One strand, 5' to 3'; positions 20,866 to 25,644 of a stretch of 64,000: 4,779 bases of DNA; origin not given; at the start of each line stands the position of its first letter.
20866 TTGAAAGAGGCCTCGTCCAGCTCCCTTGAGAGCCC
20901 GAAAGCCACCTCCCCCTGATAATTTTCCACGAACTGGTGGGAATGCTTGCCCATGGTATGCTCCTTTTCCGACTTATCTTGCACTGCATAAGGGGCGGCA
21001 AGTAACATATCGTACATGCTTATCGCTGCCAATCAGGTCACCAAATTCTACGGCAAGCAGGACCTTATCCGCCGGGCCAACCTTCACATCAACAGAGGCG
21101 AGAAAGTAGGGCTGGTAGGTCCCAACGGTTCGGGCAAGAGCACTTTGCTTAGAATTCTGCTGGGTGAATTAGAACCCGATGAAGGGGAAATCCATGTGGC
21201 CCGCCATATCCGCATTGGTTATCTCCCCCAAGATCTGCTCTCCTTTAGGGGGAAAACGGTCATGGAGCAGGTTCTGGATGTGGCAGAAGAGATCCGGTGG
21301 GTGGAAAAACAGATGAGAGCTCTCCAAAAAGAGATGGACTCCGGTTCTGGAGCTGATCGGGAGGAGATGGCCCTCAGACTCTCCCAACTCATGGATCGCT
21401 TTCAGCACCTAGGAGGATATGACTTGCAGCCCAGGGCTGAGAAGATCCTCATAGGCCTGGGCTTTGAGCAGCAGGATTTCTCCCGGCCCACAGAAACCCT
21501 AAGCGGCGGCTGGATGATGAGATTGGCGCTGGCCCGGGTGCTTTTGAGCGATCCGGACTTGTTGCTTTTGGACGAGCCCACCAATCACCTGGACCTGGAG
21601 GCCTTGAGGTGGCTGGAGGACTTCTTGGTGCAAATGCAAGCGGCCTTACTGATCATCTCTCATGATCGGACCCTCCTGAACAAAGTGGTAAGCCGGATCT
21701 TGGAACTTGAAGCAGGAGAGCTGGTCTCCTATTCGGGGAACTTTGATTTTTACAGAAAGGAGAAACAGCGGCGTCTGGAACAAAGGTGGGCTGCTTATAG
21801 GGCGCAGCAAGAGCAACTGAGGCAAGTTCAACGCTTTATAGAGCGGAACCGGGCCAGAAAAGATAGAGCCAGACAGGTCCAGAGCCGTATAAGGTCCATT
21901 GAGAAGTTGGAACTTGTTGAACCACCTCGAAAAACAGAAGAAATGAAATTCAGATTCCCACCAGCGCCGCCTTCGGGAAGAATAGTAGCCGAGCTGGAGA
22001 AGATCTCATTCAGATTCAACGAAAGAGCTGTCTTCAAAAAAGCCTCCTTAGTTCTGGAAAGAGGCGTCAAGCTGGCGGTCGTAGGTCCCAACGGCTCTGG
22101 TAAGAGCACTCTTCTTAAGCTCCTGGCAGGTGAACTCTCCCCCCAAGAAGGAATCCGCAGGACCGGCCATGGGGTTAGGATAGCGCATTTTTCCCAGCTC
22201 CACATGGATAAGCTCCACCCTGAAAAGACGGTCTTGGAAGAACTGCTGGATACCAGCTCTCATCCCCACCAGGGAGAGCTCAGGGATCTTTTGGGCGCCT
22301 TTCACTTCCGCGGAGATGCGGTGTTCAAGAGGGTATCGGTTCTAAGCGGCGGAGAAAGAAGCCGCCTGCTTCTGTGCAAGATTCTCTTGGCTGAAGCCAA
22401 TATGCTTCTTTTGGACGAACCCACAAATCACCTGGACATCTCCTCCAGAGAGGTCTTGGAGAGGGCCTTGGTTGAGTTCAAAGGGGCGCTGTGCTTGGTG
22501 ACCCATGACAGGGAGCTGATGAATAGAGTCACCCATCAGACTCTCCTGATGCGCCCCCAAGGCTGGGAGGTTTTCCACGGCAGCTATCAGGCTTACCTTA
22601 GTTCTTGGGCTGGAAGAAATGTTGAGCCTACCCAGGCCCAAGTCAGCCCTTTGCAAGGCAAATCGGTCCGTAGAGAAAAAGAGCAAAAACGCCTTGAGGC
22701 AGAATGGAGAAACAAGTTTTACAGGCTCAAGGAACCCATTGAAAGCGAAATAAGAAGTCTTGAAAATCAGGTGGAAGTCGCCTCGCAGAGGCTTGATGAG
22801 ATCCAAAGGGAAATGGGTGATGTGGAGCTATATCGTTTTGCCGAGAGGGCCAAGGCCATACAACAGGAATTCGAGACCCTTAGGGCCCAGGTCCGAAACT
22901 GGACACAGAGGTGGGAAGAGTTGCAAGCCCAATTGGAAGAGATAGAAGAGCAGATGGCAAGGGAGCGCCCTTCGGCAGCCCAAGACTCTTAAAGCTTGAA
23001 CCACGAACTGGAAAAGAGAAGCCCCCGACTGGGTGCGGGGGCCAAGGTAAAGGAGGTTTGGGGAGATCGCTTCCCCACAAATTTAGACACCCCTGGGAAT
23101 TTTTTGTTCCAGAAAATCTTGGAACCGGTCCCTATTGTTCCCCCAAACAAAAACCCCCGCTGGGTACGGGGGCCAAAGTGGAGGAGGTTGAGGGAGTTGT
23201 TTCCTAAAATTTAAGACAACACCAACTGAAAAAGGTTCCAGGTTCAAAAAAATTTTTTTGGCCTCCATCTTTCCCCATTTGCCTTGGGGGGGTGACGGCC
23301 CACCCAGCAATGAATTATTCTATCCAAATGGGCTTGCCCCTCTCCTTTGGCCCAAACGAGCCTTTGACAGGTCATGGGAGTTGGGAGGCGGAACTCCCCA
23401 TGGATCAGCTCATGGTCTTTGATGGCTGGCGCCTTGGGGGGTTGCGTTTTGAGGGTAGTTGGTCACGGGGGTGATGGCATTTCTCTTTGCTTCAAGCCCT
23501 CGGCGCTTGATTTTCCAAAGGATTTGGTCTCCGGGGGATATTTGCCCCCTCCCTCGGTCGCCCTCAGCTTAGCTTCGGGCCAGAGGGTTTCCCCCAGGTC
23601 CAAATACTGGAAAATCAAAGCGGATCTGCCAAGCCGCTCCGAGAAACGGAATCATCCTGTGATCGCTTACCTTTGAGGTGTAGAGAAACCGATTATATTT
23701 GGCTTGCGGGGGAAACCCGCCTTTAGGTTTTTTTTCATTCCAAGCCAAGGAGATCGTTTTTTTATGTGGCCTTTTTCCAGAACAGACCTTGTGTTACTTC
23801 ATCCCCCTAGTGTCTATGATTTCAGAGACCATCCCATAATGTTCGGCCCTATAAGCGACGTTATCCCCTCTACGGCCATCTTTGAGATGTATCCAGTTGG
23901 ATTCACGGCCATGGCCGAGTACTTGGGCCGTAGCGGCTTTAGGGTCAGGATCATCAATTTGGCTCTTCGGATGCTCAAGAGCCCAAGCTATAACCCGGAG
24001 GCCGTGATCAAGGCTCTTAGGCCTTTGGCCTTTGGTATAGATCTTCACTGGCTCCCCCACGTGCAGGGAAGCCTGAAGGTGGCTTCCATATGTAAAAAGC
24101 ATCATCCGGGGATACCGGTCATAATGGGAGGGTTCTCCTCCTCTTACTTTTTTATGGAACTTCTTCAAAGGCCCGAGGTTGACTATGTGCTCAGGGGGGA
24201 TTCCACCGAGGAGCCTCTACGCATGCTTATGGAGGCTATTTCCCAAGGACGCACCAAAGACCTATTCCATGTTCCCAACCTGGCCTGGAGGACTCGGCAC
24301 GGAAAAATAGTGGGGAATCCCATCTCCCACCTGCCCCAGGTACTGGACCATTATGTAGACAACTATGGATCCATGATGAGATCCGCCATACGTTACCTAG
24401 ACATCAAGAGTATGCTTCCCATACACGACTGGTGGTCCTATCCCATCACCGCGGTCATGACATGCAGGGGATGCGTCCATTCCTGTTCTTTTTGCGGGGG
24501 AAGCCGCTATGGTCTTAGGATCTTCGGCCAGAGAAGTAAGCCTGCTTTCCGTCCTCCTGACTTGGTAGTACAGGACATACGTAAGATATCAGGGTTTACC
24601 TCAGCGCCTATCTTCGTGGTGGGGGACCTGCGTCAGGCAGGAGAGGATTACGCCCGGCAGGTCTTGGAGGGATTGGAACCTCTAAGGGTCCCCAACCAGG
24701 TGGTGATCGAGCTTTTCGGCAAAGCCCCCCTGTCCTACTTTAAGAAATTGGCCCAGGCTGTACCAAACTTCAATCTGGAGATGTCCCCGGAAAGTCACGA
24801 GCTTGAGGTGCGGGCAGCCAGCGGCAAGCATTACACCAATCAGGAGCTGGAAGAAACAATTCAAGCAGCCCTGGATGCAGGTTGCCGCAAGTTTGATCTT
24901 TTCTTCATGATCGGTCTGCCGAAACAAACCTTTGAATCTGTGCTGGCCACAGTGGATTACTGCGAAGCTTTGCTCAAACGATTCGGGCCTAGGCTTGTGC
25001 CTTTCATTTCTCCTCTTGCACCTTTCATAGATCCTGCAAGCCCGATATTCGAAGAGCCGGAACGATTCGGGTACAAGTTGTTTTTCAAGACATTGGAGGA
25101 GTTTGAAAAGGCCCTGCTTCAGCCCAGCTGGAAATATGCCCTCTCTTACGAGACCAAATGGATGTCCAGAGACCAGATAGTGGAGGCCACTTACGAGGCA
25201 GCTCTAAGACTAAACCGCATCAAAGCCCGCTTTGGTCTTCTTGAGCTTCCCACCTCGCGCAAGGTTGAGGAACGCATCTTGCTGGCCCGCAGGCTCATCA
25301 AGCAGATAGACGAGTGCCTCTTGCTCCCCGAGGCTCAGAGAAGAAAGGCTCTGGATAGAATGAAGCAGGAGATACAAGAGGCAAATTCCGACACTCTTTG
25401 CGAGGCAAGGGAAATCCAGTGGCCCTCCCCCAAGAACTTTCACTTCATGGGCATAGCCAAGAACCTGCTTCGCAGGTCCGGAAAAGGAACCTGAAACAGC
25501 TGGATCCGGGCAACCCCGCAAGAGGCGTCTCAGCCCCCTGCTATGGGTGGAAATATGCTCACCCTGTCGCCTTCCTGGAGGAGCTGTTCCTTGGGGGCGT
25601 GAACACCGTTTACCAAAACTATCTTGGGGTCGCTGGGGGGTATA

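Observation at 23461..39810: Family 2: a 210-bp rod-like hairpin element, always co-oriented with transcription (candidate novel ncRNA or palindromic element)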

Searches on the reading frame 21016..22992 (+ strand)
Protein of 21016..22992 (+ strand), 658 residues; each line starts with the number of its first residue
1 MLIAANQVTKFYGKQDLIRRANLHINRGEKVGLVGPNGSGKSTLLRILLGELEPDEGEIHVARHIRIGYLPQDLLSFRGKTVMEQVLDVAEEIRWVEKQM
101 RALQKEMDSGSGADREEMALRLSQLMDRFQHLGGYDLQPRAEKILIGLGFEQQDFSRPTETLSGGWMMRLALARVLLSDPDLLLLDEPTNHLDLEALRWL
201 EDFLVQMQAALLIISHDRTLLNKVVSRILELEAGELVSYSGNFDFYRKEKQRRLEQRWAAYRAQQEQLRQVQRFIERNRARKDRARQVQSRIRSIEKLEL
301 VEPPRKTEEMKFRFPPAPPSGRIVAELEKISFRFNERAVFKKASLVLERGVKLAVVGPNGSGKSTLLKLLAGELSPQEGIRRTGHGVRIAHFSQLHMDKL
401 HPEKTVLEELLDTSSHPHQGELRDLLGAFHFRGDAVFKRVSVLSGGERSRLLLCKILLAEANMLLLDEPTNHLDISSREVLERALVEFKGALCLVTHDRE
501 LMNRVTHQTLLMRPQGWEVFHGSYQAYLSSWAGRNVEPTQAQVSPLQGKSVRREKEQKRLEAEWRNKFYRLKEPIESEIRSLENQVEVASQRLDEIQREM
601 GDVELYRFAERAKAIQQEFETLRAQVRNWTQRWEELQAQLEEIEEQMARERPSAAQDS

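Call 11: search_protein_families(library=pfam, proteins=[window:21016-22992:+])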
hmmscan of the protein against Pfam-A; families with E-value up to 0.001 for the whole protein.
window:21016-22992:+ (658 aa): 27 families (the best 25 are shown)
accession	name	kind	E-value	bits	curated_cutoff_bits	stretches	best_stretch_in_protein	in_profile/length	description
PF00005.33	ABC_tran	-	3.5e-57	193.3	25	2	19-190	2-137/137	ABC transporter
PF12848.13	ABC_tran_Xtn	-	2.5e-23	82.4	25.9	1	229-314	1-85/85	ABC transporter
PF13304.12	AAA_21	-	6e-16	59.8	27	2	32-76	3-53/304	AAA domain, putative AbiEii toxin, Type IV TA system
PF02463.25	SMC_N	-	4.3e-11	43.1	40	0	354-368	28-42/220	RecF/RecN/SMC N terminal domain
PF13191.12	AAA_16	-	7.6e-10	40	32.6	1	11-130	2-128/167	AAA ATPase domain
PF13555.12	AAA_29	-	1.6e-09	37.8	27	0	343-367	15-39/61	P-loop containing region of AAA domain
PF13401.12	AAA_22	-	3.5e-08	34.3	27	0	353-430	8-65/130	AAA domain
PF13476.12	AAA_23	-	2e-06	29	27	0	355-370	24-39/201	AAA domain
PF00004.35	AAA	-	3e-06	28.2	21.2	0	355-375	3-23/131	ATPase family associated with various cellular activities (AAA)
PF16326.10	ABC_tran_CTD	-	5e-06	27.1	32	1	577-637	8-68/69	ABC transporter C-terminal domain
PF20720.3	nSTAND3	-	1e-05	25.8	27.2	0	336-376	3-43/155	Novel STAND NTPase 3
PF13175.12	AAA_15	-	1.7e-05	25.1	32.1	0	342-370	16-43/374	AAA ATPase domain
PF03193.22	RsgA_GTPase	-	1.9e-05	25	30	0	29-60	107-138/174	RsgA GTPase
PF20703.3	nSTAND1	-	2.1e-05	24.8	27.1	0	8-53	13-59/379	Novel STAND NTPase 1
PF00437.27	T2SSE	-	2.5e-05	23.5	24.9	0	326-377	120-169/370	Type II/IV secretion system protein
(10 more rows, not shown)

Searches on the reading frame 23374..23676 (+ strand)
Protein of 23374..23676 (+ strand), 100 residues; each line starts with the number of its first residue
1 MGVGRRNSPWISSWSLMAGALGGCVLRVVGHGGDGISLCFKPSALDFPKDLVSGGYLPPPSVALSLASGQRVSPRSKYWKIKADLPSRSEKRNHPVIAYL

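Call 11: search_protein_families(library=pfam, proteins=[window:23374-23676:+])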
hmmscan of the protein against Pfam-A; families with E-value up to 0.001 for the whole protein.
window:23374-23676:+ (100 aa): 0 families

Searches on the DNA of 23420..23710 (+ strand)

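Call 33: search_dna_similar(query=window:23455-23670:+, collection=plasmids, mode=distant, max_evalue=0.001)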
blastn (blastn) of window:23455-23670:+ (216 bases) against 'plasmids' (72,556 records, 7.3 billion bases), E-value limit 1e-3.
No match.
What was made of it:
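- Tried and rejected: blastn of the element against 72,556 plasmids: no match (call 33).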

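Call 76: search_rna_families(source=window, start=23420, end=23710, threshold=evalue, max_evalue=5)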
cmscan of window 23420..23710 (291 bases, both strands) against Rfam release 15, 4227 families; matches with E-value up to 5: 2.
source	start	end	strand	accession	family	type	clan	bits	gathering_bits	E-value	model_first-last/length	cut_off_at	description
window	23575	23604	-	RF01835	HIV_FS2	Cis-reg; frameshift_element;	-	17.9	44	0.3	1-45/45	no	ribosomal frameshift site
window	23532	23591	+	RF02224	sX5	Gene; sRNA;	-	15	50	0.86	1-49/49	no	Xanthomonadaceae sRNA sX5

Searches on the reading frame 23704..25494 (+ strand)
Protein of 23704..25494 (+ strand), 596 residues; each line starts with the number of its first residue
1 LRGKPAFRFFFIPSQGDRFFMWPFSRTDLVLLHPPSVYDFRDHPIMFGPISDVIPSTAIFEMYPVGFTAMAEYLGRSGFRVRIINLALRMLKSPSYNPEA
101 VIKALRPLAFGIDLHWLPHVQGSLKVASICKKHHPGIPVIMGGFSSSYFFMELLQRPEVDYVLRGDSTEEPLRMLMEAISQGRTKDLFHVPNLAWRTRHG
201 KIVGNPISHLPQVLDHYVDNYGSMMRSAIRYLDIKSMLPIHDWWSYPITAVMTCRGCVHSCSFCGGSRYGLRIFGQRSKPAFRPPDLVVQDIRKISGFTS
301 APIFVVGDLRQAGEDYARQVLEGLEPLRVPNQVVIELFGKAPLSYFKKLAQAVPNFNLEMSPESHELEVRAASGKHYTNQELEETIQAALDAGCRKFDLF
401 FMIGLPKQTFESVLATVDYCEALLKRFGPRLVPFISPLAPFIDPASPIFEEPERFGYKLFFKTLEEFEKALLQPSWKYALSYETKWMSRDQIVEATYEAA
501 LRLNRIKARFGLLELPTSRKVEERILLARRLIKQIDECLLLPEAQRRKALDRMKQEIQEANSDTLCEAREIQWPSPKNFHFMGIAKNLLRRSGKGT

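Call 11: search_protein_families(library=pfam, proteins=[window:23704-25494:+])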
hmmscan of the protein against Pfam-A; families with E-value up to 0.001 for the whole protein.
window:23704-25494:+ (596 aa): 2 families
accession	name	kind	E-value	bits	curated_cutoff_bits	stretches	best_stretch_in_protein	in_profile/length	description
PF04055.27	Radical_SAM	-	7.9e-12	46.1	29.5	1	253-419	3-165/166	Radical SAM superfamily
PF02310.24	B12-binding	-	4.5e-10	39.8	32.1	1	58-169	8-115/121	B12 binding domain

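Call 66: find_homologous_proteins(query=window:23764-25494:+, max_evalue=1e-150)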
Query window:23764-25494:+ (576 aa): 5902 proteins with E <= 1e-150 among 8000 candidates; the best 120 are listed.
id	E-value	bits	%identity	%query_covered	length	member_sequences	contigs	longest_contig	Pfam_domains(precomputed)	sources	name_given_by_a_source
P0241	0.0e+0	1335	100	100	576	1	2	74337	PF04055.28,PF02310.25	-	-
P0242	0.0e+0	1326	100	100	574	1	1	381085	PF04055.28,PF02310.25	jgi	jgi:B12-binding domain/radical SAM domain protein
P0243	0.0e+0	1325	100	100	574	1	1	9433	PF04055.28,PF02310.25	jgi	jgi:B12-binding domain/radical SAM domain protein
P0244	0.0e+0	1288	97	100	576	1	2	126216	PF04055.28,PF02310.25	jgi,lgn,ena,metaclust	metaclust:\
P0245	0.0e+0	1206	90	99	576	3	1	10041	PF04055.28,PF02310.25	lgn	-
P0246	0.0e+0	1157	86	100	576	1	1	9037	PF04055.28,PF02310.25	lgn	-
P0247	0.0e+0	1150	85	99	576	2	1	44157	PF04055.28,PF02310.25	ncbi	-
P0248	0.0e+0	1109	81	100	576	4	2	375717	PF04055.28,PF02310.25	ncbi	-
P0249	0.0e+0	1050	78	99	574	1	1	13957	PF04055.28,PF02310.25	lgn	-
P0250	0.0e+0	1030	76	99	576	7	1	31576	PF04055.28,PF02310.25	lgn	-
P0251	1.4e-293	993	77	95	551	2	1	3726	PF04055.28,PF02310.25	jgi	-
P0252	1.0e-284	964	72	99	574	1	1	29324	PF04055.28,PF02310.25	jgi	jgi:B12-binding domain/radical SAM domain protein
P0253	7.8e-283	958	70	98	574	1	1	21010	PF04055.28,PF02310.25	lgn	-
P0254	1.1e-281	954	70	99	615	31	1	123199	PF04055.28,PF02310.25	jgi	-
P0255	4.3e-271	919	70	98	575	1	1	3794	PF04055.28,PF02310.25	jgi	jgi:B12-binding domain/radical SAM domain protein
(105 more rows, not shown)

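Call 67: find_encoding_contigs(protein=P0244, flank=3000, max_places=2)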
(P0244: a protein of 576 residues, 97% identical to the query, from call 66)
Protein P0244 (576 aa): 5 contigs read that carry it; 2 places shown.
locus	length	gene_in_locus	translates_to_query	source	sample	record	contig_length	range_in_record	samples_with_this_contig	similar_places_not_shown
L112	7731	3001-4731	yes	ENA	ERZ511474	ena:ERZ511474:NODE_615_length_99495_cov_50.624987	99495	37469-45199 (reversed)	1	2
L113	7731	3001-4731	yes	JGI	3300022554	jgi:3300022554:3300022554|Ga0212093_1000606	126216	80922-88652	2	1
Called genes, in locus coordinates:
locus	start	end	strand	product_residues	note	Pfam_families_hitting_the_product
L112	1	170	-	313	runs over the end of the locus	PF03279:Lip_A_acyltrans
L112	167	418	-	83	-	-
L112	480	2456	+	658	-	PF00005:ABC_tran, PF02463:SMC_N (faint), PF13175:AAA_15 (faint), PF13191:AAA_16 (faint), PF13476:AAA_23 (faint), PF12848:ABC_tran_Xtn, PF00005:ABC_tran, PF16326:ABC_tran_CTD (weak), +6 more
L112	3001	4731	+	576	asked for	PF02310:B12-binding, PF04055:Radical_SAM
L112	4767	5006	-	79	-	PF14451:Ub-Mut7C, PF02597:ThiS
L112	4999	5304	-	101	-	PF02597:ThiS, PF14451:Ub-Mut7C (weak)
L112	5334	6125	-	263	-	PF00106:adh_short, PF08659:KR, PF13561:adh_short_C2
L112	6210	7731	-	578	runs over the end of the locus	PF02730:AFOR_N, PF01314:AFOR_C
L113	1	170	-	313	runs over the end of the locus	PF03279:Lip_A_acyltrans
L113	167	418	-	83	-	-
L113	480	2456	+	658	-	PF00005:ABC_tran, PF02463:SMC_N (faint), PF13175:AAA_15 (faint), PF13191:AAA_16 (faint), PF13476:AAA_23 (faint), PF12848:ABC_tran_Xtn, PF00005:ABC_tran, PF16326:ABC_tran_CTD (weak), +6 more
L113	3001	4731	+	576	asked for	PF02310:B12-binding, PF04055:Radical_SAM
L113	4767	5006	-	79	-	PF14451:Ub-Mut7C, PF02597:ThiS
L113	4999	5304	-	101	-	PF02597:ThiS, PF14451:Ub-Mut7C (weak)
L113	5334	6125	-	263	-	PF00106:adh_short, PF08659:KR, PF13561:adh_short_C2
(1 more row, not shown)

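Call 68: find_encoding_contigs(protein=P0248, flank=3000, max_places=2)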
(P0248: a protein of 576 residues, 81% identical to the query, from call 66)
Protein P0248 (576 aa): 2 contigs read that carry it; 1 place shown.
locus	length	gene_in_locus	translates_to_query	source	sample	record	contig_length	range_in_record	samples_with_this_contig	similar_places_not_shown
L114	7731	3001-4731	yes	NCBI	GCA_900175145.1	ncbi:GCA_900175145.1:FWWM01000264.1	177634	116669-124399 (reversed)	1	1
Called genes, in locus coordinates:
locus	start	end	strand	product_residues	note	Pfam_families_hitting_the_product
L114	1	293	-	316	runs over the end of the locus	PF03279:Lip_A_acyltrans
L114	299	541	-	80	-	-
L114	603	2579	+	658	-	PF00005:ABC_tran, PF00437:T2SSE (faint), PF02463:SMC_N (faint), PF13175:AAA_15 (faint), PF12848:ABC_tran_Xtn, PF00005:ABC_tran, PF13304:AAA_21 (weak), PF16326:ABC_tran_CTD, +9 more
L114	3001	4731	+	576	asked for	PF02310:B12-binding, PF04055:Radical_SAM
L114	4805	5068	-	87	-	PF14451:Ub-Mut7C, PF02597:ThiS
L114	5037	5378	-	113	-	PF02597:ThiS, PF14451:Ub-Mut7C (weak)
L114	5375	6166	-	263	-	PF00106:adh_short, PF08659:KR, PF23441:SDR, PF13561:adh_short_C2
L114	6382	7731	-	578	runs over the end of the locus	PF02730:AFOR_N, PF01314:AFOR_C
